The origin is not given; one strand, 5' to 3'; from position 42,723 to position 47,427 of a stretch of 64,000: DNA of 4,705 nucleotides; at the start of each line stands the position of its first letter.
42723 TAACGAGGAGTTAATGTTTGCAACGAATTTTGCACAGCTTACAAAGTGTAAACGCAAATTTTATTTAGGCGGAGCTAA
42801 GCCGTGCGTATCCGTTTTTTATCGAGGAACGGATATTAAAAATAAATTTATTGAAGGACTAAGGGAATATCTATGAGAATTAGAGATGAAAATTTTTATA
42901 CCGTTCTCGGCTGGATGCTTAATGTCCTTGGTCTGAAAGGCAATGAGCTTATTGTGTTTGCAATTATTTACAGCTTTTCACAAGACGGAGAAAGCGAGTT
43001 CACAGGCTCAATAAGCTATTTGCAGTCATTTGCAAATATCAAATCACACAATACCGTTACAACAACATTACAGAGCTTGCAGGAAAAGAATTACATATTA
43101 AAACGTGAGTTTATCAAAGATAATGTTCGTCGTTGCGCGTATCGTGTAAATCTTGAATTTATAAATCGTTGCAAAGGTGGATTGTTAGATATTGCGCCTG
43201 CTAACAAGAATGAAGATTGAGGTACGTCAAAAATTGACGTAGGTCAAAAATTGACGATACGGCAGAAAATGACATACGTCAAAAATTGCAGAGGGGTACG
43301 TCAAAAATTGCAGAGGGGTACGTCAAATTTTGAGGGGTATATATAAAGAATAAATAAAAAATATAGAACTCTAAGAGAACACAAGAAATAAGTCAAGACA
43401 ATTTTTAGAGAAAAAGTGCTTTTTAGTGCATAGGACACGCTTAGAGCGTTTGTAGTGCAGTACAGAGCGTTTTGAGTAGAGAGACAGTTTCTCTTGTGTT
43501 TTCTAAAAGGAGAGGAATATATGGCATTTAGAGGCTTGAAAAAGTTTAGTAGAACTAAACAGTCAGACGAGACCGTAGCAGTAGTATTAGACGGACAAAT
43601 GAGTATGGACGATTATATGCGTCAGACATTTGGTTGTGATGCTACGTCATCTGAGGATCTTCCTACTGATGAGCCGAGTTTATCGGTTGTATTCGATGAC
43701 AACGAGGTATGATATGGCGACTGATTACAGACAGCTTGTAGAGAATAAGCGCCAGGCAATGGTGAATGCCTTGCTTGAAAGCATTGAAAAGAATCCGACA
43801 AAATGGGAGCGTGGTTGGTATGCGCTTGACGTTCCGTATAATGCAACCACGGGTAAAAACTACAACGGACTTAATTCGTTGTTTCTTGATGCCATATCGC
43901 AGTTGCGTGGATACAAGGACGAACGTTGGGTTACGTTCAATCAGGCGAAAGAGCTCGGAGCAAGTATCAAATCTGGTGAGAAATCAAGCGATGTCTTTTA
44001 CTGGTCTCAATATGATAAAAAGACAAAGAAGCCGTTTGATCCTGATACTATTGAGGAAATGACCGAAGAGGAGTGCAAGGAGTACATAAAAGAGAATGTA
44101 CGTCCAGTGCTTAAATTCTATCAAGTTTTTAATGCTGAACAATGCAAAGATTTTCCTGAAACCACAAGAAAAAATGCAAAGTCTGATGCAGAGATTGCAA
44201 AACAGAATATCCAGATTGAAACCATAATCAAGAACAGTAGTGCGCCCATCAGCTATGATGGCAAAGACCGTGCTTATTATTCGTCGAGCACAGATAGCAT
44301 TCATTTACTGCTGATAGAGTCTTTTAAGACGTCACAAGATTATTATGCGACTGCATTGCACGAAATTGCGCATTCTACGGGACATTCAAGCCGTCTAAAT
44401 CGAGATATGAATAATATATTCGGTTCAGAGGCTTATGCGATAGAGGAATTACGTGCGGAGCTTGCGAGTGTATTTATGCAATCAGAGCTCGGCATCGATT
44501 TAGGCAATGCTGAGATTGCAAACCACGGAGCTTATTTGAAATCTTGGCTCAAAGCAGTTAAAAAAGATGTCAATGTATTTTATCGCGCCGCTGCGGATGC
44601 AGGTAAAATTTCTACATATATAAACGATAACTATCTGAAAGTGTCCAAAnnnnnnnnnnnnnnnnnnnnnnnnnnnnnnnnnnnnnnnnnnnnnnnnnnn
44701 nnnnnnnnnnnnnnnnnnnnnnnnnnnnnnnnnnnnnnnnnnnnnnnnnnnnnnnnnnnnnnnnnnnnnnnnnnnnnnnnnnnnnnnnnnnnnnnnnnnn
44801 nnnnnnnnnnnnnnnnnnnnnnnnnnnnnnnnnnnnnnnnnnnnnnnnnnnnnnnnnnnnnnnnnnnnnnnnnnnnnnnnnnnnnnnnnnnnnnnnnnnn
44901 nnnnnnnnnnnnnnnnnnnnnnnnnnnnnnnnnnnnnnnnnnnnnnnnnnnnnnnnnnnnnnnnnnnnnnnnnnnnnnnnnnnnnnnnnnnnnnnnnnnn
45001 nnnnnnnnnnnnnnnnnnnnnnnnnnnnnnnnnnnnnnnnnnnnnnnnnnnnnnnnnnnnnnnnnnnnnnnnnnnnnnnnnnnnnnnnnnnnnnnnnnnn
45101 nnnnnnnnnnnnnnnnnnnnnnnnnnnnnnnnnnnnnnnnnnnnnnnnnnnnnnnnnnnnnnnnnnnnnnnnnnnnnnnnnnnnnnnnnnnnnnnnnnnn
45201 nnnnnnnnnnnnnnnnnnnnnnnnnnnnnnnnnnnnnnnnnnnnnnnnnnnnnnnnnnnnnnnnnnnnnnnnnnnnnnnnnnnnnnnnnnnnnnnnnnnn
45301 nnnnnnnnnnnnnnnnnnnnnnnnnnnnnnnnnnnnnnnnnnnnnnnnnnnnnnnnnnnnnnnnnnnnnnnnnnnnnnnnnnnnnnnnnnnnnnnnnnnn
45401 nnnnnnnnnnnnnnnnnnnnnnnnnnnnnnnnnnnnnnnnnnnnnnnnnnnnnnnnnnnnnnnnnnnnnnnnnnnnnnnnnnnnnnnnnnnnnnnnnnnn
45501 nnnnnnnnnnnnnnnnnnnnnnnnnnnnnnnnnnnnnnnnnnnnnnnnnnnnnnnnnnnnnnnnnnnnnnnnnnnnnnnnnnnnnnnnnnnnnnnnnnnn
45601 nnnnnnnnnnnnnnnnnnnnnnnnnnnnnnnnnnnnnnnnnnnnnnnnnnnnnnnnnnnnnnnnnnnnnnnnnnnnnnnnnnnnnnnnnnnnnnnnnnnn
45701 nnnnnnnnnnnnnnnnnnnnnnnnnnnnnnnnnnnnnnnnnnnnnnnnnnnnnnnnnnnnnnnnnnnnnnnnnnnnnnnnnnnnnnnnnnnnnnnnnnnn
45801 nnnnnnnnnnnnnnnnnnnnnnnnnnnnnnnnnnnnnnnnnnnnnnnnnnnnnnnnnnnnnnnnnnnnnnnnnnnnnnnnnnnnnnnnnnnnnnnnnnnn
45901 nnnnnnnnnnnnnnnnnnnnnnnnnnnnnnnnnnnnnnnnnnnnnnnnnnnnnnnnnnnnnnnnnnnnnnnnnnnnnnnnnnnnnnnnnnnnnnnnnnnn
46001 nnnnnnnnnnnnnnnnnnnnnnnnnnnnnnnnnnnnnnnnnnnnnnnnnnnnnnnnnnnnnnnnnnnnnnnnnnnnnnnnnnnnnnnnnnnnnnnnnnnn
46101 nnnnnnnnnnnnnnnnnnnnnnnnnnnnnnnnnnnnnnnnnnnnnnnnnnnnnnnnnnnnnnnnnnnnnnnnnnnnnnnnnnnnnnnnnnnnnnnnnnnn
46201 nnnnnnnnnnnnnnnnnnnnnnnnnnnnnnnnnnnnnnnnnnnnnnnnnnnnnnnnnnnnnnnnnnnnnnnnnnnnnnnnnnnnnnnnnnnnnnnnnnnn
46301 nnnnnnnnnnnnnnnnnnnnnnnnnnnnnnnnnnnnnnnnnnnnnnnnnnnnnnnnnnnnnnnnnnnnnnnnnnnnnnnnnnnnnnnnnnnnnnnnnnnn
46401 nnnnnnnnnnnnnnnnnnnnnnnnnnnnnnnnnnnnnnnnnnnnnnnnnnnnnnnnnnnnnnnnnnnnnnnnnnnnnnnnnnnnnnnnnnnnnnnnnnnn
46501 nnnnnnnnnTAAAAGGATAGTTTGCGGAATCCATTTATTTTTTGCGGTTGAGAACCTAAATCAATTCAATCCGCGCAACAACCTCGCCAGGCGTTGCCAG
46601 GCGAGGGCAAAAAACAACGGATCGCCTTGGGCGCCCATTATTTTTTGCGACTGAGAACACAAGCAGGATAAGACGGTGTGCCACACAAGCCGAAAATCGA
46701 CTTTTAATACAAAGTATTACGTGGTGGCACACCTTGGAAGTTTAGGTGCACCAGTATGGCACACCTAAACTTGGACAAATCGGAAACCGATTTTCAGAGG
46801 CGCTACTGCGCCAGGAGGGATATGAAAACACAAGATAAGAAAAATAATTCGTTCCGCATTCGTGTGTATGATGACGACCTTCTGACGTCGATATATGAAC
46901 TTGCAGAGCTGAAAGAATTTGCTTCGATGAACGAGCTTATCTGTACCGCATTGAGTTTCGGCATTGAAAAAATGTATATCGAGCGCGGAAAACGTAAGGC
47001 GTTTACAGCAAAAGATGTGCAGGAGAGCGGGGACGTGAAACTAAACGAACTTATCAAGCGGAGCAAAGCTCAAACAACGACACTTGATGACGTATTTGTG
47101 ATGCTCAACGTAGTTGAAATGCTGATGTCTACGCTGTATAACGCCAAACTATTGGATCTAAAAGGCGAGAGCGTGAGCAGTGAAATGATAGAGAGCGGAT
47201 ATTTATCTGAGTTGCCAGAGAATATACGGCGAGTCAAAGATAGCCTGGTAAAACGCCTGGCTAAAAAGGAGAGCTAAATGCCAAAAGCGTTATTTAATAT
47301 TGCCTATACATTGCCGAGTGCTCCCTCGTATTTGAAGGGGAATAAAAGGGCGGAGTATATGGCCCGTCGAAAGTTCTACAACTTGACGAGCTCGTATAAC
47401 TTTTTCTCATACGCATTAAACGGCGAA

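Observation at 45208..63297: Four arrays of a strict 9-nt CAAG/CTTG repeat, read in two codon phases and once untranslated, with a 27-nt exact coding/intergenic match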

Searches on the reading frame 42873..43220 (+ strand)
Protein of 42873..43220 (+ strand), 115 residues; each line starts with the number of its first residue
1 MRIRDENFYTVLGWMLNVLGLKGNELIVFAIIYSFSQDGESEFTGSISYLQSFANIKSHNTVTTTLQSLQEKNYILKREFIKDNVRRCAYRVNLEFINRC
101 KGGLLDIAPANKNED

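Call 7: search_protein_families(library=pfam, proteins=[window:42873-43220:+], max_evalue=0.01)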
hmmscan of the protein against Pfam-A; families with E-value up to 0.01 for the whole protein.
window:42873-43220:+ (115 aa): 2 families
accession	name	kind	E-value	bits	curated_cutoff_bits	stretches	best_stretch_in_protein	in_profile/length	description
PF13730.12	HTH_36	-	5.9e-06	26.4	25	1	20-75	2-55/55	Helix-turn-helix domain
PF21984.2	DnaD_N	-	0.0029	18.2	27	1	19-90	12-81/101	DnaD N-terminal domain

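Call 81: search_protein_families(library=phrogs, proteins=[window:42873-43220:+], max_evalue=0.01)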
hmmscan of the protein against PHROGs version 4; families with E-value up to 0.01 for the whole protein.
window:42873-43220:+ (115 aa): 7 families
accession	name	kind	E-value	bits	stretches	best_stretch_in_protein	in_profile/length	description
phrog_6969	-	unknown function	3.7e-20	73.6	1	5-93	3-90/216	-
phrog_270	-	DNA, RNA and nucleotide metabolism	5.5e-06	27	1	8-95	31-118/383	replication initiation protein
phrog_428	-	DNA, RNA and nucleotide metabolism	7.6e-05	23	1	25-94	107-177/455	replication initiation protein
phrog_678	-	DNA, RNA and nucleotide metabolism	0.0013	19.4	1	28-98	78-140/346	replication initiation O-like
phrog_186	-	DNA, RNA and nucleotide metabolism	0.0029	18.3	1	5-81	19-98/308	DnaD-like helicase loader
phrog_391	-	DNA, RNA and nucleotide metabolism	0.0032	18.2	1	11-95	5-91/298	replication initiation O-like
phrog_34160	-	unknown function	0.004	18.3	1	17-80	38-100/197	-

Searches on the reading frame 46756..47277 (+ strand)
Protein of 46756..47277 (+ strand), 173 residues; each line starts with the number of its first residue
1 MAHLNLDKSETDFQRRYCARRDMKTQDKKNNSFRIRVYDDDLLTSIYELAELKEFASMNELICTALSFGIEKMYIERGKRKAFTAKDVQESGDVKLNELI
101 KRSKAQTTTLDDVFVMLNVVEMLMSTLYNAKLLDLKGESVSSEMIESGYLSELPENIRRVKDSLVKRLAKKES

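Call 7: search_protein_families(library=pfam, proteins=[window:46756-47277:+], max_evalue=0.01)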
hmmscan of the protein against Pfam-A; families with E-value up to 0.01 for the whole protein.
window:46756-47277:+ (173 aa): 0 families

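Call 81: search_protein_families(library=phrogs, proteins=[window:46756-47277:+], max_evalue=0.01)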
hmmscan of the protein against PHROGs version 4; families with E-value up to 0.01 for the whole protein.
window:46756-47277:+ (173 aa): 0 families

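Call 82: search_solved_structures(query=window:46756-47277:+, max_evalue=1)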
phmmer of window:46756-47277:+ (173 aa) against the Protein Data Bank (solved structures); distinct sequences matched with E-value up to 1: 1.
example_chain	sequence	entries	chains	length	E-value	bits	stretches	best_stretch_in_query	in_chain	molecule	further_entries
7vhr_A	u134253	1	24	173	0.19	15.1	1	87-165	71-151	Ferritin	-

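Call 85: predict_structure(protein=window:46756-47277:+)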
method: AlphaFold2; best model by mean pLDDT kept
length: 173 residues; sequences in the alignment: 1
mean_pLDDT: 36.9   pTM: 0.24
mean pLDDT of the five models: 36.9, 36.6, 34.5, 33.0, 32.6
residues with pLDDT >= 90: 0; 70-90: 0; 50-70: 2; < 50: 171
segments of 3 or more residues with pLDDT < 50: 1-154, 159-173
pLDDT, mean of each block of 10 residues (from residue 1): 26 35 34 41 42 36 37 39 33 29 32 39 39 35 41 46 43 40
secondary structure, 60 per line:
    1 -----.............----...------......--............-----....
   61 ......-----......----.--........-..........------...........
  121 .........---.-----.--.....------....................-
elements in order: H6-17 E32-37 H40-51 H57-66 E72-77 H85-92 H94-103 H110-129 H142-146 H153-172
